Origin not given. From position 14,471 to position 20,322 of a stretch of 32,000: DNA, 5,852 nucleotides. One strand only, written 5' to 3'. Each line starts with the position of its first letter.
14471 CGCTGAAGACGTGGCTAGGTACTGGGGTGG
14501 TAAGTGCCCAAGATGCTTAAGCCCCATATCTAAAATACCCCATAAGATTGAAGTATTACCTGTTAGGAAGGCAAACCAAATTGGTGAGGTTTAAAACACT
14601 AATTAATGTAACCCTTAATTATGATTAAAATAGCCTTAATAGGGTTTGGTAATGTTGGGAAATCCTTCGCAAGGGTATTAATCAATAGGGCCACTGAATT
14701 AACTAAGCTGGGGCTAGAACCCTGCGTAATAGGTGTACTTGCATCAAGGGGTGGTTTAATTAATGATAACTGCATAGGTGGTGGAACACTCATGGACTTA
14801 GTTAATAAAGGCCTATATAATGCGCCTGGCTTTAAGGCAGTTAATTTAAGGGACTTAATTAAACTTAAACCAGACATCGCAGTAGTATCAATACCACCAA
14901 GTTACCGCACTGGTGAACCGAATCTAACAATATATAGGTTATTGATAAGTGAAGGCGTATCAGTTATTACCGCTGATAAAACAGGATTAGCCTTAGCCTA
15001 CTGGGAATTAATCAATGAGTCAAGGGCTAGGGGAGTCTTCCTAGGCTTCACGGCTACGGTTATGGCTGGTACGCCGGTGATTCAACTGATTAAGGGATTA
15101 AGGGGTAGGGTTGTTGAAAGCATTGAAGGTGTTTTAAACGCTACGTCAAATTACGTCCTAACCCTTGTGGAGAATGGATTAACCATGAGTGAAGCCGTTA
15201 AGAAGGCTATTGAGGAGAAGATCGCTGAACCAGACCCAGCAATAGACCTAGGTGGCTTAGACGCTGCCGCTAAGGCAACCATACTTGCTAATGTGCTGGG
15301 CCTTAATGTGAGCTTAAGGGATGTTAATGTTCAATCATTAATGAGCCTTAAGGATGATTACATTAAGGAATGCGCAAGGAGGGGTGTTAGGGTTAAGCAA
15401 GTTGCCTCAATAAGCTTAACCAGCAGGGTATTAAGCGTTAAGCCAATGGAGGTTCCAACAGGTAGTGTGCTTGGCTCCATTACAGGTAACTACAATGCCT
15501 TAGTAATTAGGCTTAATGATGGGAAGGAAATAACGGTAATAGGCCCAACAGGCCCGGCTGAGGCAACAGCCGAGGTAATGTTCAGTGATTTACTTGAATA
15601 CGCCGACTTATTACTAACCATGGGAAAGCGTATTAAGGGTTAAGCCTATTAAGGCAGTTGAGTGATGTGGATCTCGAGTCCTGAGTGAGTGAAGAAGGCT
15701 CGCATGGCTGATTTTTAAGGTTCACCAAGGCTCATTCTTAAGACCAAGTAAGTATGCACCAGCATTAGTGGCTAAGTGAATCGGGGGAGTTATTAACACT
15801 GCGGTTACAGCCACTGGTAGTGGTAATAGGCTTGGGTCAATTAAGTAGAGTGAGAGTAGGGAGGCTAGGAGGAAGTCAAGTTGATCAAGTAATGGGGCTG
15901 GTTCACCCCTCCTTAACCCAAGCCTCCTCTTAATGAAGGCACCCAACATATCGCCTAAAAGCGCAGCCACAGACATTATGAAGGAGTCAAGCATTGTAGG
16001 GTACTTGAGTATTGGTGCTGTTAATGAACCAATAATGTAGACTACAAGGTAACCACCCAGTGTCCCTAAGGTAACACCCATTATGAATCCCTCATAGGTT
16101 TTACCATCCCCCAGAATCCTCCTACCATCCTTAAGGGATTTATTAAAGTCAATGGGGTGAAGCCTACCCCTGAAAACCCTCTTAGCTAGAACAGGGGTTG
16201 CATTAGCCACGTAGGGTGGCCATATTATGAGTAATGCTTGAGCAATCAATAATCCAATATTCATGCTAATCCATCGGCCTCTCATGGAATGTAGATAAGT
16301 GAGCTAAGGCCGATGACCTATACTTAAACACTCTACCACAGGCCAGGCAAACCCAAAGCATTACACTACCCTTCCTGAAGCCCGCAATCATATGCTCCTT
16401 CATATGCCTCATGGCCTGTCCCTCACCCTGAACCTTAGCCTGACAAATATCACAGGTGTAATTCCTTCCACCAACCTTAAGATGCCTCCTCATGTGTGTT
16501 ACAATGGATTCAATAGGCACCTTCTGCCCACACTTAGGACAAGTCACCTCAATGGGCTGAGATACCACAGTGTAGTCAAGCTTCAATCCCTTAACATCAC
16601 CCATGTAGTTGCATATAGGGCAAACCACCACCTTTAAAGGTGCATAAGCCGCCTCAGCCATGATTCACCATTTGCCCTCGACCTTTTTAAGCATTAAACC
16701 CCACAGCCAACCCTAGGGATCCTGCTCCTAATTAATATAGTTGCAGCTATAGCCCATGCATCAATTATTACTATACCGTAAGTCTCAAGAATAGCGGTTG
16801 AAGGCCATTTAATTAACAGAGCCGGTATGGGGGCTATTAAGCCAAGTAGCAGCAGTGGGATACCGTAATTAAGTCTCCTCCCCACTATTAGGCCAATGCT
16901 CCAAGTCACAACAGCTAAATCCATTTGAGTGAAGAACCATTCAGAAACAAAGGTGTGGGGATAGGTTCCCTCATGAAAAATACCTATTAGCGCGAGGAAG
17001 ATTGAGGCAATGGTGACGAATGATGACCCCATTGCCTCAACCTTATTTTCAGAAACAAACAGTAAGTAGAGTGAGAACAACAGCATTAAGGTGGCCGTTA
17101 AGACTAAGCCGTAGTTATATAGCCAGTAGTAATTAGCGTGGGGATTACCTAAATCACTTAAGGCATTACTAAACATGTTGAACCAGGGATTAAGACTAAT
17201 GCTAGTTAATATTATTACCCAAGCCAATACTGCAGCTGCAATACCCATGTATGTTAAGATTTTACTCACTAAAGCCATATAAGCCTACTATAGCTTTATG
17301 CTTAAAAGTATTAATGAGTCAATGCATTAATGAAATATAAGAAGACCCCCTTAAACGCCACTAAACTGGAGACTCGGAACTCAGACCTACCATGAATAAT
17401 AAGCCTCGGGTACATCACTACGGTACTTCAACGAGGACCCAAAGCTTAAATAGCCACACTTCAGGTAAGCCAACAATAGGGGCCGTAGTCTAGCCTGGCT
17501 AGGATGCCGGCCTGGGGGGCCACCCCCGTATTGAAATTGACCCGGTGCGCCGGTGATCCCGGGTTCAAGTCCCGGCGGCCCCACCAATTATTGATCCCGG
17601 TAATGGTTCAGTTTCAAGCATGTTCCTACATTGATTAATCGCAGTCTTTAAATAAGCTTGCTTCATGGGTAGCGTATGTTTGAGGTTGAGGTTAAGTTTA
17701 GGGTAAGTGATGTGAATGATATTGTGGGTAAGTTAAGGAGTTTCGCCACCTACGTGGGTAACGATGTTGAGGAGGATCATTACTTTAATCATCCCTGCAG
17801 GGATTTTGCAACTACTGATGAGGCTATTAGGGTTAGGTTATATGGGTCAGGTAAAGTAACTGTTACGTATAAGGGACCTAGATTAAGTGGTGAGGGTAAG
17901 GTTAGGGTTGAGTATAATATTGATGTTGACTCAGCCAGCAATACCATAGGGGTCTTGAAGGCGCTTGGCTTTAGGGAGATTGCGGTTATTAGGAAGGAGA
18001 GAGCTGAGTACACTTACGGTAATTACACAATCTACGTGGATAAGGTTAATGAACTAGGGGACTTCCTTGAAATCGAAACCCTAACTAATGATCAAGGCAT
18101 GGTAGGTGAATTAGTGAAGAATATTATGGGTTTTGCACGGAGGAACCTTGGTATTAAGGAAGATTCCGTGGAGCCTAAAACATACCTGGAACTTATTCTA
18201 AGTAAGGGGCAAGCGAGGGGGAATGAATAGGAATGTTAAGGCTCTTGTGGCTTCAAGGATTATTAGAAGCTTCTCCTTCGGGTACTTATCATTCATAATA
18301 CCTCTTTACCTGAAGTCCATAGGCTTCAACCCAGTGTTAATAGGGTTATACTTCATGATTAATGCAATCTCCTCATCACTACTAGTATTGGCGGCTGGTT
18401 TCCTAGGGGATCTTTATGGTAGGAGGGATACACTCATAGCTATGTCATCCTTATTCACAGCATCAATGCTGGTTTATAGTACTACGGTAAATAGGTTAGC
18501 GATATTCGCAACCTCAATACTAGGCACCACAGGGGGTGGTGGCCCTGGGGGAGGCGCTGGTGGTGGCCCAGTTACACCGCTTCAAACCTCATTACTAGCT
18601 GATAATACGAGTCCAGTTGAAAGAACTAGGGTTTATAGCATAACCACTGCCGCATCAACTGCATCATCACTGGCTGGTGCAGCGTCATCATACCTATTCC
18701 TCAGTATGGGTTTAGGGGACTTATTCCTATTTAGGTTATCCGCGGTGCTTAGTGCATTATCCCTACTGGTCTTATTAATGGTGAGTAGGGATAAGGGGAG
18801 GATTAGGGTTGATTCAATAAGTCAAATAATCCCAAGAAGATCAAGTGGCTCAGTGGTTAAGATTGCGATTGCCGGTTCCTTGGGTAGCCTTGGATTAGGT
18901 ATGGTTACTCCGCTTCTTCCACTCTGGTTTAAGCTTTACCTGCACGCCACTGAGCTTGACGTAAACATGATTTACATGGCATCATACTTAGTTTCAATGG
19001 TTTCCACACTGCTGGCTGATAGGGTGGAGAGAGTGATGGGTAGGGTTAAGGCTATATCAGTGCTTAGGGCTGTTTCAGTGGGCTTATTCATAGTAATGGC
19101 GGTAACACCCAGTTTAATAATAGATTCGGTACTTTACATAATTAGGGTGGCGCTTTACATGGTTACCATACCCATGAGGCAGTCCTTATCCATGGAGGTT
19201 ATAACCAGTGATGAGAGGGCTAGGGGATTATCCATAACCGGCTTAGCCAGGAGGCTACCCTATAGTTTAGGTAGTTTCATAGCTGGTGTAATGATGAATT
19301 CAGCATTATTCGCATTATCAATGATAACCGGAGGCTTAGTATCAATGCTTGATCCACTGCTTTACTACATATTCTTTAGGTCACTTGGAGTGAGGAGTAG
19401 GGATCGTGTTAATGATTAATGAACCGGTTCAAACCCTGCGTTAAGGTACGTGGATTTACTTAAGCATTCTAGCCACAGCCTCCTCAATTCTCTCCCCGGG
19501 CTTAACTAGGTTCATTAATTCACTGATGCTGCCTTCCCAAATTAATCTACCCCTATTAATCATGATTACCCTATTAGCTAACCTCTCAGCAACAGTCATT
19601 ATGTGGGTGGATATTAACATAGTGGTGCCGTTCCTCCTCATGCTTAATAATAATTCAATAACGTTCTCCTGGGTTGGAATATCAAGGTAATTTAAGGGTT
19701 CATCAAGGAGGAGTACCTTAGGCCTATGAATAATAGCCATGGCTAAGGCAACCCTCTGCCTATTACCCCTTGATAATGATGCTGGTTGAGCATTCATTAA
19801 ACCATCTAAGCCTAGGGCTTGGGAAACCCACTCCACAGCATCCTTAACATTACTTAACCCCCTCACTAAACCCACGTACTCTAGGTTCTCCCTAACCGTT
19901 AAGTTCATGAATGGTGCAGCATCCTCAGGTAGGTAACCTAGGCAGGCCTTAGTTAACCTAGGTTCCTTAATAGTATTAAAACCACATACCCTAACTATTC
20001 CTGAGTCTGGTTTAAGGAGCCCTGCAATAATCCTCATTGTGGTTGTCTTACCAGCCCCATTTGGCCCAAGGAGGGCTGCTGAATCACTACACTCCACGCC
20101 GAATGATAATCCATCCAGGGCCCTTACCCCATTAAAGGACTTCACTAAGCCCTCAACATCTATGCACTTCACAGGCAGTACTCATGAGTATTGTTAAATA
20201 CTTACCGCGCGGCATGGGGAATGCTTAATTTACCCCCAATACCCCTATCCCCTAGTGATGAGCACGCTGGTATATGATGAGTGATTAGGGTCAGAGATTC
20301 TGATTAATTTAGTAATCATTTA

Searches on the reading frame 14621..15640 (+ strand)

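Call 74: search_protein_families(library=pfam, proteins=[window:14621-15640:+], max_evalue=0.00001)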
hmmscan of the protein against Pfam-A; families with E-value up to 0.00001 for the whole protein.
window:14621-15640:+ (340 aa): 1 family
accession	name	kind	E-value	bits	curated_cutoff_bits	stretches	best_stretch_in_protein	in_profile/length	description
PF00742.24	Homoserine_dh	-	7.9e-42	143.5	22.9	1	152-325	1-173/173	Homoserine dehydrogenase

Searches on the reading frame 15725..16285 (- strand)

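Call 74: search_protein_families(library=pfam, proteins=[window:15725-16285:-], max_evalue=0.00001)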
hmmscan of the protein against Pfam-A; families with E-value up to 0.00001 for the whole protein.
window:15725-16285:- (187 aa): 2 families
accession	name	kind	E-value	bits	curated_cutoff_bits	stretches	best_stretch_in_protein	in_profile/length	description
PF01864.22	CarS-like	-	2.3e-40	138.9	22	1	13-187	4-175/175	CDP-archaeol synthase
PF01148.25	CTP_transf_1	-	3.7e-06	27.4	24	1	61-124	169-230/264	Cytidylyltransferase family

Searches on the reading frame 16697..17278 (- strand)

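Call 74: search_protein_families(library=pfam, proteins=[window:16697-17278:-], max_evalue=0.00001)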
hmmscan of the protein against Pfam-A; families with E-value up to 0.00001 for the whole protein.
window:16697-17278:- (194 aa): 1 family
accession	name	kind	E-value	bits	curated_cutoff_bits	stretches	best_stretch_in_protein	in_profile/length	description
PF06197.19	DUF998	-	4.1e-34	118.3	30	1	13-180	1-182/184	Protein of unknown function (DUF998)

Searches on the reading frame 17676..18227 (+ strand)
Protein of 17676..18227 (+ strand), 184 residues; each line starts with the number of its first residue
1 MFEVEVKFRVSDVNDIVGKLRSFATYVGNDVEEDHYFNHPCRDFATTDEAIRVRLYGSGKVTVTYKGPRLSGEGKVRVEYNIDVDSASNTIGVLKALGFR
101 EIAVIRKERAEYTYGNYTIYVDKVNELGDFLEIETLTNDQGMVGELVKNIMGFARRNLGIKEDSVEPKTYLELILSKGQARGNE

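Call 74: search_protein_families(library=pfam, proteins=[window:17676-18227:+], max_evalue=0.00001)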
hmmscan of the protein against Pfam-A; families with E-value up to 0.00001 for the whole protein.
window:17676-18227:+ (184 aa): 1 family
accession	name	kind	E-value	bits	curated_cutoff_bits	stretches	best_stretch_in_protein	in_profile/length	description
PF01928.26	CYTH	-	2.3e-31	109.4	23.2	1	1-170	1-179/179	CYTH domain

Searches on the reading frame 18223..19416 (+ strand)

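Call 74: search_protein_families(library=pfam, proteins=[window:18223-19416:+], max_evalue=0.00001)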
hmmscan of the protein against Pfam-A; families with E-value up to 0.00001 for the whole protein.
window:18223-19416:+ (398 aa): 1 family
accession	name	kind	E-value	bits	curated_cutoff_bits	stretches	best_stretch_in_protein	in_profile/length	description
PF07690.21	MFS_1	-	5.9e-22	78.5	33.4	1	11-350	4-346/347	Major Facilitator Superfamily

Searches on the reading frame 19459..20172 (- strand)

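Call 74: search_protein_families(library=pfam, proteins=[window:19459-20172:-], max_evalue=0.00001)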
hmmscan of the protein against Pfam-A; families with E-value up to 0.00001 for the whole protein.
window:19459-20172:- (238 aa): 2 families
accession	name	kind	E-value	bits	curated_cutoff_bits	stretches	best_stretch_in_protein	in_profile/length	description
PF00005.33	ABC_tran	-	4.1e-29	102.4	25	1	19-161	1-137/137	ABC transporter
PF13304.12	AAA_21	-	2.5e-12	47.9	27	1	129-192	234-300/304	AAA domain, putative AbiEii toxin, Type IV TA system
